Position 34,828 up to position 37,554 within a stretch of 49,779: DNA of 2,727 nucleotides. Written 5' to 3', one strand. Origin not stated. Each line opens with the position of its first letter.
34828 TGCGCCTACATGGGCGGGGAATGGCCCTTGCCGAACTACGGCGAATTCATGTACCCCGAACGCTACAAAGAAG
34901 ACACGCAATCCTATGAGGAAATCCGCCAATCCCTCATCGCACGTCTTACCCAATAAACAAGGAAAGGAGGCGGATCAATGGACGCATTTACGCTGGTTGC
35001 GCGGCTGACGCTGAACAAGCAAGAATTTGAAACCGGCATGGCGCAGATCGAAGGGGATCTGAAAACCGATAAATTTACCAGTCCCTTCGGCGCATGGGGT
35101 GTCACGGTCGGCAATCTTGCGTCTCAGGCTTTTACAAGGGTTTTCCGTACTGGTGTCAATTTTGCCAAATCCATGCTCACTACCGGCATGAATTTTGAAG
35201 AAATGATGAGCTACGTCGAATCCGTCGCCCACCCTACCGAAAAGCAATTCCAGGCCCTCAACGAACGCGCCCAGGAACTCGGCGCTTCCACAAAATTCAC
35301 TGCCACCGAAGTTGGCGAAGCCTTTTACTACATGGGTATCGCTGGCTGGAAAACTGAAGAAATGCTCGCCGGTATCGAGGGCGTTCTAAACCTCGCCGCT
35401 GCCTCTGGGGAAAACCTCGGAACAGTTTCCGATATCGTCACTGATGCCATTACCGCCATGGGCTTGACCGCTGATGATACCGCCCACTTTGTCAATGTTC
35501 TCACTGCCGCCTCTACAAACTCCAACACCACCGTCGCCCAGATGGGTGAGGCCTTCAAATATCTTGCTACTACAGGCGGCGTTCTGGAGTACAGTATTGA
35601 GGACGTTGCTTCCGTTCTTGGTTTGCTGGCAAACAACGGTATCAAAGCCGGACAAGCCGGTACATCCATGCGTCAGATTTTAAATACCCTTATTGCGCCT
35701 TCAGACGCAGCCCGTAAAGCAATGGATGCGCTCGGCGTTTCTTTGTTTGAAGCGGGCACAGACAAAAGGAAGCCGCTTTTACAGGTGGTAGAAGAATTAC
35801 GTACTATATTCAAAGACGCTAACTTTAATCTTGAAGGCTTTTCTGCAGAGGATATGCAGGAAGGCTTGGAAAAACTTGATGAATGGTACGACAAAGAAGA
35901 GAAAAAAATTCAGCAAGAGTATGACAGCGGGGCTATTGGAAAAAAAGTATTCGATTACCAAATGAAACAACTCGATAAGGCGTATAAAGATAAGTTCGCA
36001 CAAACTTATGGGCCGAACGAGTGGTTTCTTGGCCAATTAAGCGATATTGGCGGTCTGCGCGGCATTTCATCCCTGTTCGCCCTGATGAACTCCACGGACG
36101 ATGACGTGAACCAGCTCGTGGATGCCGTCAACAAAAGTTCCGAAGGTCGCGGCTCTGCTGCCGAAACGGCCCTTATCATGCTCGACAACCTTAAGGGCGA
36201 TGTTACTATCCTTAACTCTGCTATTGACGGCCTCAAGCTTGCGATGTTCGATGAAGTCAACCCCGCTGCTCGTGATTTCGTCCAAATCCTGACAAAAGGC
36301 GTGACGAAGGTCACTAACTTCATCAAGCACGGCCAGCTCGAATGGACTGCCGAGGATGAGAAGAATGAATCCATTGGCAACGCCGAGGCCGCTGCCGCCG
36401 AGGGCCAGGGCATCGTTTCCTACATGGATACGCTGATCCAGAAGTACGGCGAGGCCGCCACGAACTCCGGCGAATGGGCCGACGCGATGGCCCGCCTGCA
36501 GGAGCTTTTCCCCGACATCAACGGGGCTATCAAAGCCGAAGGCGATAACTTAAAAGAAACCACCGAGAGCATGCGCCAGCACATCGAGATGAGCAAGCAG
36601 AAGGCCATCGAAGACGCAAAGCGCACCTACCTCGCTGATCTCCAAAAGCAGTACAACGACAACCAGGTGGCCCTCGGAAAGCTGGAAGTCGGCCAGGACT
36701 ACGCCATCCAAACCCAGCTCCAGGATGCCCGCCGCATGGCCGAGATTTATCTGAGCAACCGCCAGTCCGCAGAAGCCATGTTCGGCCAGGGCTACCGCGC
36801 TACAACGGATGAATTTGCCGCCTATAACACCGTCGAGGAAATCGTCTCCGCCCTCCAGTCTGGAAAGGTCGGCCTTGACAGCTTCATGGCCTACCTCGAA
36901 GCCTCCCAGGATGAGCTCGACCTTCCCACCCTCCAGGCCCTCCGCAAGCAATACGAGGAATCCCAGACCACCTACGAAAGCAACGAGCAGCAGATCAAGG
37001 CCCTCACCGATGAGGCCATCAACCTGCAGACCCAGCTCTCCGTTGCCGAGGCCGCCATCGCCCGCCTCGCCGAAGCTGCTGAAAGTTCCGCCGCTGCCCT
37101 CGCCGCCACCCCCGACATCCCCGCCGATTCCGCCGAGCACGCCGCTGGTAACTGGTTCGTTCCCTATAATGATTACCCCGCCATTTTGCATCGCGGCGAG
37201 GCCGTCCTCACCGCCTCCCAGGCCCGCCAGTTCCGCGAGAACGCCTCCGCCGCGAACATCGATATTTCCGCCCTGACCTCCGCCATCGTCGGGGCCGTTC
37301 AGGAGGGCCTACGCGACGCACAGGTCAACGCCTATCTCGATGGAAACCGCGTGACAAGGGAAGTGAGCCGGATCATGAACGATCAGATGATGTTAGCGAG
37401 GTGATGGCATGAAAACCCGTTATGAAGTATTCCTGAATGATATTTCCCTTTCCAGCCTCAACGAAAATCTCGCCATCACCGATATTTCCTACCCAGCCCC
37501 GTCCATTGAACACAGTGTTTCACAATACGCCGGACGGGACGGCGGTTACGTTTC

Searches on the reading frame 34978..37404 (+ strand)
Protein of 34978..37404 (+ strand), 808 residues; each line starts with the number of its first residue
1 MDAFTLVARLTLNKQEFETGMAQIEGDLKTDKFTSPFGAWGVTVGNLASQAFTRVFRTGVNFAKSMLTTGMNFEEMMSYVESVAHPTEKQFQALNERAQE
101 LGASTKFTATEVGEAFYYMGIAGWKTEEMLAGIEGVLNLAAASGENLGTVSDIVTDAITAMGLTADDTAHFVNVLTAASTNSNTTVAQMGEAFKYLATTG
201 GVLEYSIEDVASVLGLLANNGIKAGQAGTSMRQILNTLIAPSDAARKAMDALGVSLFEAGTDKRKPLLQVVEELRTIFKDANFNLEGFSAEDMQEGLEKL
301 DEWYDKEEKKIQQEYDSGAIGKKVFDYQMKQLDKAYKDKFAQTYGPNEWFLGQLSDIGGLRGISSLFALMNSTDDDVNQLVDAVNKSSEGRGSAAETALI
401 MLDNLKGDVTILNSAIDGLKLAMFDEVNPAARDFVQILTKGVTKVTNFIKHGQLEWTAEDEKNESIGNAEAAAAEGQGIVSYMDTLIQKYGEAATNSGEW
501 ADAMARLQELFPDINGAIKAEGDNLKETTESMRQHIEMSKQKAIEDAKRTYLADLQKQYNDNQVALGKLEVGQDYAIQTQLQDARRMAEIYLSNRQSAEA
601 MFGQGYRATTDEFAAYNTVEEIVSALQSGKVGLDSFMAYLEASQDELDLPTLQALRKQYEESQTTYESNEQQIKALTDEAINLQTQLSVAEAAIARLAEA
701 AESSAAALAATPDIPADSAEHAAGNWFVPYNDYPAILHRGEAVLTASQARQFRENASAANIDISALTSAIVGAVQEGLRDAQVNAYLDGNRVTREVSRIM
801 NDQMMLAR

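Call 51: search_protein_families(library=phrogs, proteins=[window:34978-37404:+], max_evalue=0.00001)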
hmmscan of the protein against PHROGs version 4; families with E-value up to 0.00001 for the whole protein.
window:34978-37404:+ (808 aa): 23 families
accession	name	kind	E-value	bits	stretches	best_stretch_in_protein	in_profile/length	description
phrog_19074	-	unknown function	1.8e-93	315.4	2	64-278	149-362/1384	-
phrog_1533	-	tail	4.8e-81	274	1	15-447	199-568/1688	tail length tape measure protein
phrog_16692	-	unknown function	4.4e-71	241.6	1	64-480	174-537/1107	-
phrog_4704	-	tail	1.5e-69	236.3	2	63-279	212-427/625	tail length tape measure protein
phrog_1272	-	tail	6e-66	224.1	1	12-511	198-628/1606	tail length tape measure protein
phrog_9696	-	tail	1.3e-59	203.1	1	1-259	1-270/1415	tail length tape measure protein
phrog_991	-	tail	1.9e-59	202.5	2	11-294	219-523/1966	tail length tape measure protein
phrog_28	-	tail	6.3e-57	194.9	1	47-450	260-596/1228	tail length tape measure protein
phrog_5218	-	unknown function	2.5e-55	189.3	1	15-449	176-576/1599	-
phrog_167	-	tail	2.1e-39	136.1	1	44-444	265-622/1555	tail length tape measure protein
phrog_5493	-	tail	2.9e-36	126.2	1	9-276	8-275/1102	tail length tape measure protein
phrog_38390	-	tail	7.7e-33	114.6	1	42-259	34-249/1029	tail length tape measure protein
phrog_1293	-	tail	3.9e-31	108.8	1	78-277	194-402/1424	tail length tape measure protein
phrog_58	-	tail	3.8e-29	102.7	1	21-450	266-586/1544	tail length tape measure protein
phrog_28420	-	tail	6.6e-29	101.6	1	59-255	47-243/906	tail length tape measure protein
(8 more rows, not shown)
